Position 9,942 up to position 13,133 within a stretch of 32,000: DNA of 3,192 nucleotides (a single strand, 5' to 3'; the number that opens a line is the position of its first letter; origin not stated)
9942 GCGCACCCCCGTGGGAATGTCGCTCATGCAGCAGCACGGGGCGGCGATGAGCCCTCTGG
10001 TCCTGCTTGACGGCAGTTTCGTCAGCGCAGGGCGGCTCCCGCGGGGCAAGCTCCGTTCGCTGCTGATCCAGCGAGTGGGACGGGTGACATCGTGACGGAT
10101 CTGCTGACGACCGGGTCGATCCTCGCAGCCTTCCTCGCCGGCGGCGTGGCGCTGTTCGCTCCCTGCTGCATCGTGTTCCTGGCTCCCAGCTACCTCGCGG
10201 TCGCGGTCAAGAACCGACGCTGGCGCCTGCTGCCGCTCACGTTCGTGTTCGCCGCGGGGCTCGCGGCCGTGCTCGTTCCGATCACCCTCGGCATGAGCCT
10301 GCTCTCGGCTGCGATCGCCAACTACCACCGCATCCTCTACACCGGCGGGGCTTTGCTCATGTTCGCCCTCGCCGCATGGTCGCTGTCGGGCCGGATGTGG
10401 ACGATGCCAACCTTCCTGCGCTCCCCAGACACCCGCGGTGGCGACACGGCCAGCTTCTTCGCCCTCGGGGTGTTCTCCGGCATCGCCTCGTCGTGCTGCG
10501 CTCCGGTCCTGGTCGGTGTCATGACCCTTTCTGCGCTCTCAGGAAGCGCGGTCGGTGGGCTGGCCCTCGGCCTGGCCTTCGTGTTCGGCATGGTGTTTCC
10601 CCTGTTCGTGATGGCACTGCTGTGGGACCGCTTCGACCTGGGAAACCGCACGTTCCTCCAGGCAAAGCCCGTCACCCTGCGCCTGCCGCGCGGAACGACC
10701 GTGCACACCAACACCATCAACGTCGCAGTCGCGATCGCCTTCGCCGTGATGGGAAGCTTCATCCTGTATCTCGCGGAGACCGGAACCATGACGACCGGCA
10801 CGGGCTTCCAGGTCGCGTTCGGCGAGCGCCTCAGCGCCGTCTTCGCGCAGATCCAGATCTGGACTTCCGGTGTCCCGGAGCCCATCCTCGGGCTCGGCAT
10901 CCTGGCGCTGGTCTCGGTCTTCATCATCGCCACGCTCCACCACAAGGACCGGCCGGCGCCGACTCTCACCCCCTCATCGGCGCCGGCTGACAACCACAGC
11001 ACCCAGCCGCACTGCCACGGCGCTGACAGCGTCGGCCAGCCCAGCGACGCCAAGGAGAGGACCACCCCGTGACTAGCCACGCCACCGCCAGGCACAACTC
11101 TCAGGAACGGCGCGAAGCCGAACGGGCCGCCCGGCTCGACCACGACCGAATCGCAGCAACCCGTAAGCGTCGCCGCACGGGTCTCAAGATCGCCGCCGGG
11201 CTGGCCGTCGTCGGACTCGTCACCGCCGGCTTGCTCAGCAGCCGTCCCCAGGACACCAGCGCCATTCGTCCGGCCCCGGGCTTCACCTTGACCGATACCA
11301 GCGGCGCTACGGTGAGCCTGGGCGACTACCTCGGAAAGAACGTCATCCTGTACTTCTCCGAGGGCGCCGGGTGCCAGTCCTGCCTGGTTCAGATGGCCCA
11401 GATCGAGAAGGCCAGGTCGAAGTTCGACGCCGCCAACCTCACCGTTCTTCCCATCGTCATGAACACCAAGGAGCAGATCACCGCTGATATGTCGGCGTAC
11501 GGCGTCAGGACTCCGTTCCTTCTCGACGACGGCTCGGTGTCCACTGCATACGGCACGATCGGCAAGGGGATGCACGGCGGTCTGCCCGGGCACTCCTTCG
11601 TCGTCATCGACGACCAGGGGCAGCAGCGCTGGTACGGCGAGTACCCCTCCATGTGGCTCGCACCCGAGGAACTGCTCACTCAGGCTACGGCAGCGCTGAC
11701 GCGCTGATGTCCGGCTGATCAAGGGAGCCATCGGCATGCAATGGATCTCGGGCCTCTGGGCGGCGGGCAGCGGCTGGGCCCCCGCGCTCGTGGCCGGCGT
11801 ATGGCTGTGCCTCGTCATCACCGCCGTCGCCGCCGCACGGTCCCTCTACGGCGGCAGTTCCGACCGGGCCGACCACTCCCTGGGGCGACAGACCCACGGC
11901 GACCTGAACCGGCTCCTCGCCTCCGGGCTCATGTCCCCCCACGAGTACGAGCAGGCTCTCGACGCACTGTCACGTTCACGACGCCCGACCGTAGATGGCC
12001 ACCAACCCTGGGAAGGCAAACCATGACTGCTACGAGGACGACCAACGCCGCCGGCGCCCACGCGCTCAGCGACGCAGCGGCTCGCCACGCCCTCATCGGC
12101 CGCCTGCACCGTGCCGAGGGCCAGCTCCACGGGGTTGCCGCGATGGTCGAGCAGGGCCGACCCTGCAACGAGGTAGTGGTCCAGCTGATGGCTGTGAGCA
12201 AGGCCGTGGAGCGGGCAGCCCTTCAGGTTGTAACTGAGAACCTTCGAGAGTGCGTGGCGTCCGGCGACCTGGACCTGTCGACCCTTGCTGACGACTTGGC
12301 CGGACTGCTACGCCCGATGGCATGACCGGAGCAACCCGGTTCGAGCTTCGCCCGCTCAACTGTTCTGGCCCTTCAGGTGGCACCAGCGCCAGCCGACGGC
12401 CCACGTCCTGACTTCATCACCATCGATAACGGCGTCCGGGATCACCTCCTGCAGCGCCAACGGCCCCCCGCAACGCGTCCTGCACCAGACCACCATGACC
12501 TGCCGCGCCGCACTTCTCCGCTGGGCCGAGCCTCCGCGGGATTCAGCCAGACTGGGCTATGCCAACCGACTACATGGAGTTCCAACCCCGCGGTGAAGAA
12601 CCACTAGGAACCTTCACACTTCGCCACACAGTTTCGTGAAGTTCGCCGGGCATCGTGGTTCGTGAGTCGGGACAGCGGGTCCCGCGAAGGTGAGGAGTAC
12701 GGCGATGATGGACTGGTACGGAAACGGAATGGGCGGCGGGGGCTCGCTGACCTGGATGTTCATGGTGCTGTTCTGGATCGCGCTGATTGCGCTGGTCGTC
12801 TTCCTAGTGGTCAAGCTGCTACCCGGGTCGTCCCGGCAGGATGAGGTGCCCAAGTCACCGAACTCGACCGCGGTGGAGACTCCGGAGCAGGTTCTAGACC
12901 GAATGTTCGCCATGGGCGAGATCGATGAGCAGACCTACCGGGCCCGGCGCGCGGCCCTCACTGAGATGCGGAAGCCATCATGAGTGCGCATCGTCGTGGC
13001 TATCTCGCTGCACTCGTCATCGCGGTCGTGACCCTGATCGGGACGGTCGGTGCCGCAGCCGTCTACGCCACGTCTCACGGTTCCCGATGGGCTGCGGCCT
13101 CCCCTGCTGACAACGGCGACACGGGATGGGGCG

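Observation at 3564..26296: Recurring 11-bp-phased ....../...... direct repeats at eight intergenic sites: candidate CopR-type regulon signature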

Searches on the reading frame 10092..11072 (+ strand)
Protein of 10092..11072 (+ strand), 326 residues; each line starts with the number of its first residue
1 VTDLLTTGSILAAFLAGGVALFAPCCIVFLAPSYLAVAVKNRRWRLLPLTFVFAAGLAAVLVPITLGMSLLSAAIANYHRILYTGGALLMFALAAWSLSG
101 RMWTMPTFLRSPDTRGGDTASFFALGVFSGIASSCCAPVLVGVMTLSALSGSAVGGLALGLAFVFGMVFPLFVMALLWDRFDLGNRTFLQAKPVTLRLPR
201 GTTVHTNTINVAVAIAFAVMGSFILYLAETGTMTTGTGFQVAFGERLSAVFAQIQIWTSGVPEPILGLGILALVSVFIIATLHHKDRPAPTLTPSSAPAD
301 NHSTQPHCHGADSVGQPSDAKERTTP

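Call 8: search_protein_families(library=pfam, proteins=[window:10092-11072:+], max_evalue=0.01)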
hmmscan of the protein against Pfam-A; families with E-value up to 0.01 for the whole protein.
window:10092-11072:+ (326 aa): 1 family
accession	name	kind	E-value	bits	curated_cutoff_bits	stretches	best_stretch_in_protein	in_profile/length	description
PF02683.22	DsbD_TM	-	2.7e-06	27.3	27.1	1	10-176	4-183/219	Cytochrome C biogenesis protein transmembrane domain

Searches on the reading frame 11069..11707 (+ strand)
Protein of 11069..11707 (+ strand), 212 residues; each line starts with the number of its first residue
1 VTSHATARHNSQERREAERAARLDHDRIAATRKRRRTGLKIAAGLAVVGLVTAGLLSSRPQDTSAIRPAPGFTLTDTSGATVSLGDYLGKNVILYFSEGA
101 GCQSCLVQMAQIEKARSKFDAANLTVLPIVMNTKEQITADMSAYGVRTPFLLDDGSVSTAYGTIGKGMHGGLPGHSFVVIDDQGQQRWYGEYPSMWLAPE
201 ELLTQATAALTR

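Call 8: search_protein_families(library=pfam, proteins=[window:11069-11707:+], max_evalue=0.01)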
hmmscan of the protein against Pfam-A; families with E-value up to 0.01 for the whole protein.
window:11069-11707:+ (212 aa): 3 families
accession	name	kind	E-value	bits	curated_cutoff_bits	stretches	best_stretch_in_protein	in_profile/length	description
PF00578.27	AhpC-TSA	-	5.3e-20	72.1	26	1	68-185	4-120/124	AhpC/TSA family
PF08534.16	Redoxin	-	1.9e-14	54.1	26.6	1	68-185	5-127/148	Redoxin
PF02630.20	SCO1-SenC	-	0.0037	17.7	22.8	1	71-130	3-62/134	SCO1/SenC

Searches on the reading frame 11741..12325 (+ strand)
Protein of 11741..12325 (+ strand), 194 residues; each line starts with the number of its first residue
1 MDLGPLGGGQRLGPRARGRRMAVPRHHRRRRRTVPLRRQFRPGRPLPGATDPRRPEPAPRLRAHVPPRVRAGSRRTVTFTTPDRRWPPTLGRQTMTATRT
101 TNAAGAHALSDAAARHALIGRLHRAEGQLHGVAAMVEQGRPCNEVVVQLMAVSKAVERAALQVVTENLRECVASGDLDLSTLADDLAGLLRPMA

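Call 8: search_protein_families(library=pfam, proteins=[window:11741-12325:+], max_evalue=0.01)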
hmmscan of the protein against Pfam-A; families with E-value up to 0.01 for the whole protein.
window:11741-12325:+ (194 aa): 1 family
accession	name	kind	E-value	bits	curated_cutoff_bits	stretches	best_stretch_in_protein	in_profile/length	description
PF02583.22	Trns_repr_metal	-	5.5e-19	68.8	22.8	1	116-176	3-63/78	Metal-sensitive transcriptional repressor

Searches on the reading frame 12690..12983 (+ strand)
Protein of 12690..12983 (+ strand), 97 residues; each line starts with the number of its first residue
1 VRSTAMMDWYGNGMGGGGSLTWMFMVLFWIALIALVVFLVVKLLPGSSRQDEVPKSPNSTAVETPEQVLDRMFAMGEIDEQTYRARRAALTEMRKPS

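Call 8: search_protein_families(library=pfam, proteins=[window:12690-12983:+], max_evalue=0.01)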
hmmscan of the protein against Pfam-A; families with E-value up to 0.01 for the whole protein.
window:12690-12983:+ (97 aa): 1 family
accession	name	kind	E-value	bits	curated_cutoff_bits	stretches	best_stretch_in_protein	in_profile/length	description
PF09851.14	SHOCT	-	6e-05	23.1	27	1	65-90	2-27/28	Short C-terminal domain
